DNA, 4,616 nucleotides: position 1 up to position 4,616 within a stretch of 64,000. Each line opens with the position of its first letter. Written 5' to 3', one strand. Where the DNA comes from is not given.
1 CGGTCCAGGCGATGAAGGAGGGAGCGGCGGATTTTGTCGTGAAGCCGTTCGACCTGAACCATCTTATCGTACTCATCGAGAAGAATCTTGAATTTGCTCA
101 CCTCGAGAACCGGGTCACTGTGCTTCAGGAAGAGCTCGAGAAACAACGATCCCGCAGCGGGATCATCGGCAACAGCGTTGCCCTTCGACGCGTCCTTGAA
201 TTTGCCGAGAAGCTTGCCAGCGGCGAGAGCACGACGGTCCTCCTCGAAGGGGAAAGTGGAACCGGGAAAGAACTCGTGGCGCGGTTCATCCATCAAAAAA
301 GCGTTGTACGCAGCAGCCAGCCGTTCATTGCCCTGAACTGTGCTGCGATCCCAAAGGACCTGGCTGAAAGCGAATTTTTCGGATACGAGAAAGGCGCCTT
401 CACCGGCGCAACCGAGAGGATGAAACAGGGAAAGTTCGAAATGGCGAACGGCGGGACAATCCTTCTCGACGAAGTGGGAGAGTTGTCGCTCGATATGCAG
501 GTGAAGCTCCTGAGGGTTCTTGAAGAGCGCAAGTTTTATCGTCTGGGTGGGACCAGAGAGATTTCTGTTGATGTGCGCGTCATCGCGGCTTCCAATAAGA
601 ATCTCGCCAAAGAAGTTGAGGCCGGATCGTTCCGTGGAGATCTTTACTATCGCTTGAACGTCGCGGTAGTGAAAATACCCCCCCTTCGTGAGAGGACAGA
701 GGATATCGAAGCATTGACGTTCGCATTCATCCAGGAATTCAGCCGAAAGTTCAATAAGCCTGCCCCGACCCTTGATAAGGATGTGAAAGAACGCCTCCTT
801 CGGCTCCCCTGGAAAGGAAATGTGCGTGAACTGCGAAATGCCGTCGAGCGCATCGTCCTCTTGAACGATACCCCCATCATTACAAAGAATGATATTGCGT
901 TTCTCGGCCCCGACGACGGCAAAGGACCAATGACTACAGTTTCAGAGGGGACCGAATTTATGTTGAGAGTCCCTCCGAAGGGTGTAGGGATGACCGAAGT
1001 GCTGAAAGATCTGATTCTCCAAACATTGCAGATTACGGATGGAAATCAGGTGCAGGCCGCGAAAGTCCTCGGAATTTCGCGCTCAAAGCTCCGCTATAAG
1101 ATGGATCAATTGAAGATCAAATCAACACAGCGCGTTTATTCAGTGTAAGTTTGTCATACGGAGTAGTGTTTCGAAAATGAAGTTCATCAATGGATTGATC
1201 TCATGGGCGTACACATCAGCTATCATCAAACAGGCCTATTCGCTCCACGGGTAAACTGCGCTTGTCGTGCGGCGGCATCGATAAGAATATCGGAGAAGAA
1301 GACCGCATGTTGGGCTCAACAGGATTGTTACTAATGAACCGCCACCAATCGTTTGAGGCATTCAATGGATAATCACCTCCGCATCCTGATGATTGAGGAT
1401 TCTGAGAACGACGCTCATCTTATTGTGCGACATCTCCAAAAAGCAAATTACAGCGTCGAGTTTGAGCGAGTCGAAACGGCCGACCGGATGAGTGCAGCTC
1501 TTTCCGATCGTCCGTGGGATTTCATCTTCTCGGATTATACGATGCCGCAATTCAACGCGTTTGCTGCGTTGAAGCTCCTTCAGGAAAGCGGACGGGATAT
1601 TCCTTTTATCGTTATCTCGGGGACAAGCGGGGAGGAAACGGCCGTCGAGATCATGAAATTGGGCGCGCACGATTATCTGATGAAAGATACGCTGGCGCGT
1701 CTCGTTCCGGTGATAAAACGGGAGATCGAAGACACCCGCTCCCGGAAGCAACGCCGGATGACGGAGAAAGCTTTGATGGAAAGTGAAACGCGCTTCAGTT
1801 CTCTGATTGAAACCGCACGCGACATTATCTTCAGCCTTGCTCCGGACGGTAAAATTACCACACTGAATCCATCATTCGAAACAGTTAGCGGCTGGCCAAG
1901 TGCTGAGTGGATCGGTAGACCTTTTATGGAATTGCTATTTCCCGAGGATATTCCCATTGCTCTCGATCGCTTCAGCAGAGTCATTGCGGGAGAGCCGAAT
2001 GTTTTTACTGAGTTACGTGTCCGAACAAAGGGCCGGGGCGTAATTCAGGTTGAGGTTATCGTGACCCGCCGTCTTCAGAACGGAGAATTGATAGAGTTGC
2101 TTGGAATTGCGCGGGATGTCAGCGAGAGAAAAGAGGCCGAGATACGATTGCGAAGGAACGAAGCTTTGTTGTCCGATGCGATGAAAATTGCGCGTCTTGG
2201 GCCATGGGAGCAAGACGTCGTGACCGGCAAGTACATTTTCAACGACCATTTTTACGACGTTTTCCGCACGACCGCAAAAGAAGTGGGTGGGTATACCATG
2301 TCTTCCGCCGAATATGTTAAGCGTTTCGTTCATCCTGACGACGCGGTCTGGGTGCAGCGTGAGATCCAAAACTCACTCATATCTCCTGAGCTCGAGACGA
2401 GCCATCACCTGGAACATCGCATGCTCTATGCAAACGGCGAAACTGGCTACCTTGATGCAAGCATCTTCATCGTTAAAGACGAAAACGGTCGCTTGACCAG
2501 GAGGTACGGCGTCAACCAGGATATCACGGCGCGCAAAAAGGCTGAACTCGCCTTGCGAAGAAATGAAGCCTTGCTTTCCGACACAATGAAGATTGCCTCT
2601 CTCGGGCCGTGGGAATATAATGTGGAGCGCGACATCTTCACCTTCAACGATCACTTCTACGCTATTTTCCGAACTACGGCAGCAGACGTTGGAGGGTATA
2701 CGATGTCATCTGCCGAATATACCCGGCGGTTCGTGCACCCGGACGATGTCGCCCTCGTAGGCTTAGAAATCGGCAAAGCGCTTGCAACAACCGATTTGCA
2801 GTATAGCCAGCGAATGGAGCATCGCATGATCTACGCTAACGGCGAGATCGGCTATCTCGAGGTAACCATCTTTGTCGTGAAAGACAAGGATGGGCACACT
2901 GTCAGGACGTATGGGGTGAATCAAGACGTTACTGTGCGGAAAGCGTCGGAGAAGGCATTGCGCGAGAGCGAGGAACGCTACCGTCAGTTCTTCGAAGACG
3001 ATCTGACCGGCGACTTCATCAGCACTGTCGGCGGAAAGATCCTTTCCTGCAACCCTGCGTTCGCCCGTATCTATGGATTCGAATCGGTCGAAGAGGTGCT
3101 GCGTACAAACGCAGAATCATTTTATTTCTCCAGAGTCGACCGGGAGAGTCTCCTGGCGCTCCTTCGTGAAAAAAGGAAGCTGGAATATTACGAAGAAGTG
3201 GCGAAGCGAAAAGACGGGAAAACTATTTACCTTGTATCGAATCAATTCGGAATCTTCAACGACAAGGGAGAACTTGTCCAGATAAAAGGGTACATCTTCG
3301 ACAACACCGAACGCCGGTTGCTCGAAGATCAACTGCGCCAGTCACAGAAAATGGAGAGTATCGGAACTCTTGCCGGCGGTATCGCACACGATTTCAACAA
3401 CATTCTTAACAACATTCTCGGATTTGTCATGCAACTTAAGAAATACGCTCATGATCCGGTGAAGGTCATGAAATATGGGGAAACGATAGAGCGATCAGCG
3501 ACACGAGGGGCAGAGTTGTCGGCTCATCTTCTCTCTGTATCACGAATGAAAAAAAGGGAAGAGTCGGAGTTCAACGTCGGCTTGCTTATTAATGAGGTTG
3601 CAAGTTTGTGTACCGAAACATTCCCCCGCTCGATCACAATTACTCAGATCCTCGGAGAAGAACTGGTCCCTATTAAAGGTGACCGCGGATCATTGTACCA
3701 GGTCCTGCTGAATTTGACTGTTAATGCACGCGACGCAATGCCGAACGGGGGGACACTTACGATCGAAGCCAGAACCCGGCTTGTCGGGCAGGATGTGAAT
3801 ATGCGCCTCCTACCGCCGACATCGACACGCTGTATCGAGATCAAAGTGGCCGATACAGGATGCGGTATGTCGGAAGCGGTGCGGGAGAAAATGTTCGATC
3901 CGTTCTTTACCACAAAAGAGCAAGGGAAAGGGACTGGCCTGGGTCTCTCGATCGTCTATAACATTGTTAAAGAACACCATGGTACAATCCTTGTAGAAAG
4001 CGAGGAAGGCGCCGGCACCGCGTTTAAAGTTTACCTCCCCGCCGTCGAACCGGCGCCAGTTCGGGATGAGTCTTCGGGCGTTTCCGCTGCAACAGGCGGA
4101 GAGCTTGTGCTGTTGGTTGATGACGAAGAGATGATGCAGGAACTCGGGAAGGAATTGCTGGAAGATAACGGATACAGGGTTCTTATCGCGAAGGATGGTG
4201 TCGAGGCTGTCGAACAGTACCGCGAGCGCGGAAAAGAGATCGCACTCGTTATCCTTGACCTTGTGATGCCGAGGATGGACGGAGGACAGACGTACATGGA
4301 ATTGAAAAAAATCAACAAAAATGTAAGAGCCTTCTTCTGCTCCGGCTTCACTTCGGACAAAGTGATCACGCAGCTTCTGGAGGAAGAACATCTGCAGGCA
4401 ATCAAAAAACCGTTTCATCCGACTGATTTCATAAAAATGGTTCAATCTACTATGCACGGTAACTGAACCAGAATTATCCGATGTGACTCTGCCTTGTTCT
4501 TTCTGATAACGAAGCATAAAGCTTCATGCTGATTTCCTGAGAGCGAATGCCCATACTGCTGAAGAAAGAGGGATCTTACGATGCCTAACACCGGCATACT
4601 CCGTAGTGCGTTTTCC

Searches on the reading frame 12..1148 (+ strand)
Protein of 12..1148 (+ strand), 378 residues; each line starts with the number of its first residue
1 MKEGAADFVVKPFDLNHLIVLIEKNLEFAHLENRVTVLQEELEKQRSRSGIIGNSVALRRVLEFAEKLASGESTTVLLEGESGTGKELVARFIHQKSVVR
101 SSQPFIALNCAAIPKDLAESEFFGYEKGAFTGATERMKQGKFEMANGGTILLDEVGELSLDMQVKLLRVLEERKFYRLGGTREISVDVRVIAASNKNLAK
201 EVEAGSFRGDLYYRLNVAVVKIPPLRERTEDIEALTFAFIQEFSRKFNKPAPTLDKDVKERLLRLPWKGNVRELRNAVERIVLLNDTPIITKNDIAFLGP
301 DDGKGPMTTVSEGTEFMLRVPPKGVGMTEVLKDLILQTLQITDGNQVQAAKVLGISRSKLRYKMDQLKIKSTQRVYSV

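Call 9: search_protein_families(library=pfam, proteins=[window:12-1148:+], max_evalue=0.001)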
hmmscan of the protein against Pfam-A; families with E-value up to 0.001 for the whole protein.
window:12-1148:+ (378 aa): 7 families
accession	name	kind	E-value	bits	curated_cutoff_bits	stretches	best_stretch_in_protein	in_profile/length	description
PF00158.32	Sigma54_activat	-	1.4e-66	223.8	20.2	1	51-220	1-167/168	Sigma-54 interaction domain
PF25601.1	AAA_lid_14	-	4.5e-20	71.7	27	1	226-295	1-70/87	AAA+ ATPase lid domain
PF14532.12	Sigma54_activ_2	-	2.4e-19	70.4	25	1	53-225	2-138/138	Sigma-54 interaction domain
PF02954.25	HTH_8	-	1.7e-11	44.1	22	1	332-366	7-41/42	Bacterial regulatory protein, Fis family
PF07728.20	AAA_5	-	1.3e-10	41.8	22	1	76-197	2-124/139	AAA domain (dynein-related subfamily)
PF01078.27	Mg_chelatase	-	0.00027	20.8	20.3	0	72-195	21-157/207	Magnesium chelatase, subunit ChlI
PF00004.35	AAA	-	0.0004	21.3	21.2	0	76-196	1-110/131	ATPase family associated with various cellular activities (AAA)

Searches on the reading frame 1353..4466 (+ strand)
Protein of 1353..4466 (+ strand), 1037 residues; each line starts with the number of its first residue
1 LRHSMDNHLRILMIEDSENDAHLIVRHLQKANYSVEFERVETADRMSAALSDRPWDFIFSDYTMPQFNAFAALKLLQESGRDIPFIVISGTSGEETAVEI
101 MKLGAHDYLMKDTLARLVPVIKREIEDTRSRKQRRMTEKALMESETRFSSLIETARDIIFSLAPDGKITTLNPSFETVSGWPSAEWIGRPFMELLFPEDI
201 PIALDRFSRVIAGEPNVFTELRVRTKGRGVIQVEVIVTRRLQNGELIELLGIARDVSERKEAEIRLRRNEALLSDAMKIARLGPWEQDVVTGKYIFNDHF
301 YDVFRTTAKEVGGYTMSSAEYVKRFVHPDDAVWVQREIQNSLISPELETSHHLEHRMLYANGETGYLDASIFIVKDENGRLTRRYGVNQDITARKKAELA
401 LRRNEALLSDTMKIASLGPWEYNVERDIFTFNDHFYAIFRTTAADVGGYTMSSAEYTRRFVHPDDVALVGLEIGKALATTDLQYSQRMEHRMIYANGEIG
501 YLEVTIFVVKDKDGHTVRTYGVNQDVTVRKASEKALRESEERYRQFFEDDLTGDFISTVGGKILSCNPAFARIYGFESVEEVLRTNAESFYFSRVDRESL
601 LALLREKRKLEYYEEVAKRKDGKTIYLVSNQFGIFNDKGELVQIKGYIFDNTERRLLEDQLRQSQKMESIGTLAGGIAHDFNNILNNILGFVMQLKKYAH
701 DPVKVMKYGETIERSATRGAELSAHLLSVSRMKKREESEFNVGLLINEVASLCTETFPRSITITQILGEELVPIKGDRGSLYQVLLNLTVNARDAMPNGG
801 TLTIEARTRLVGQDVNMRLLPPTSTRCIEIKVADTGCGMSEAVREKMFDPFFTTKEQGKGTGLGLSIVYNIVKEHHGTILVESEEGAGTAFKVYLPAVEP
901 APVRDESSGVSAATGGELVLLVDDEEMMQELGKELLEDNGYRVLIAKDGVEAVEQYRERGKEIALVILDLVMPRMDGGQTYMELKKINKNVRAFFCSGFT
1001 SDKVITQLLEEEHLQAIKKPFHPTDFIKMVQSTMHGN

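Call 9: search_protein_families(library=pfam, proteins=[window:1353-4466:+], max_evalue=0.001)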
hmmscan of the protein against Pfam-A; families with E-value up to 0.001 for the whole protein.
window:1353-4466:+ (1037 aa): 9 families
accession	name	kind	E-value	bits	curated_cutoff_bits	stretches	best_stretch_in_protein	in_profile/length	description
PF00072.30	Response_reg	-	5.2e-36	123.6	30.2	2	919-1031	1-111/111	Response regulator receiver domain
PF08447.18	PAS_3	-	1.8e-31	108.7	25.6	3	322-388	26-89/89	PAS fold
PF13426.13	PAS_9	-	4.8e-27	94.7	27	2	556-653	6-103/103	PAS domain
PF02518.31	HATPase_c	-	3.1e-24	86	26.4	1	776-897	1-109/111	Histidine kinase-, DNA gyrase B-, and HSP90-like ATPase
PF08448.16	PAS_4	-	2e-23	83.2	23.1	1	155-261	4-110/110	PAS fold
PF00989.32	PAS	-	7.9e-21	74.6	22.6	1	147-256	2-113/113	PAS fold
PF13188.13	PAS_8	-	1.8e-10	40.8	21.8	1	147-201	2-52/65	PAS domain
PF00512.31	HisKA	-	9.5e-06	26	26.9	1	671-733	3-64/66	His Kinase A (phospho-acceptor) domain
PF14598.12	PAS_11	-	2.1e-05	24.9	25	0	160-231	6-77/109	PAS domain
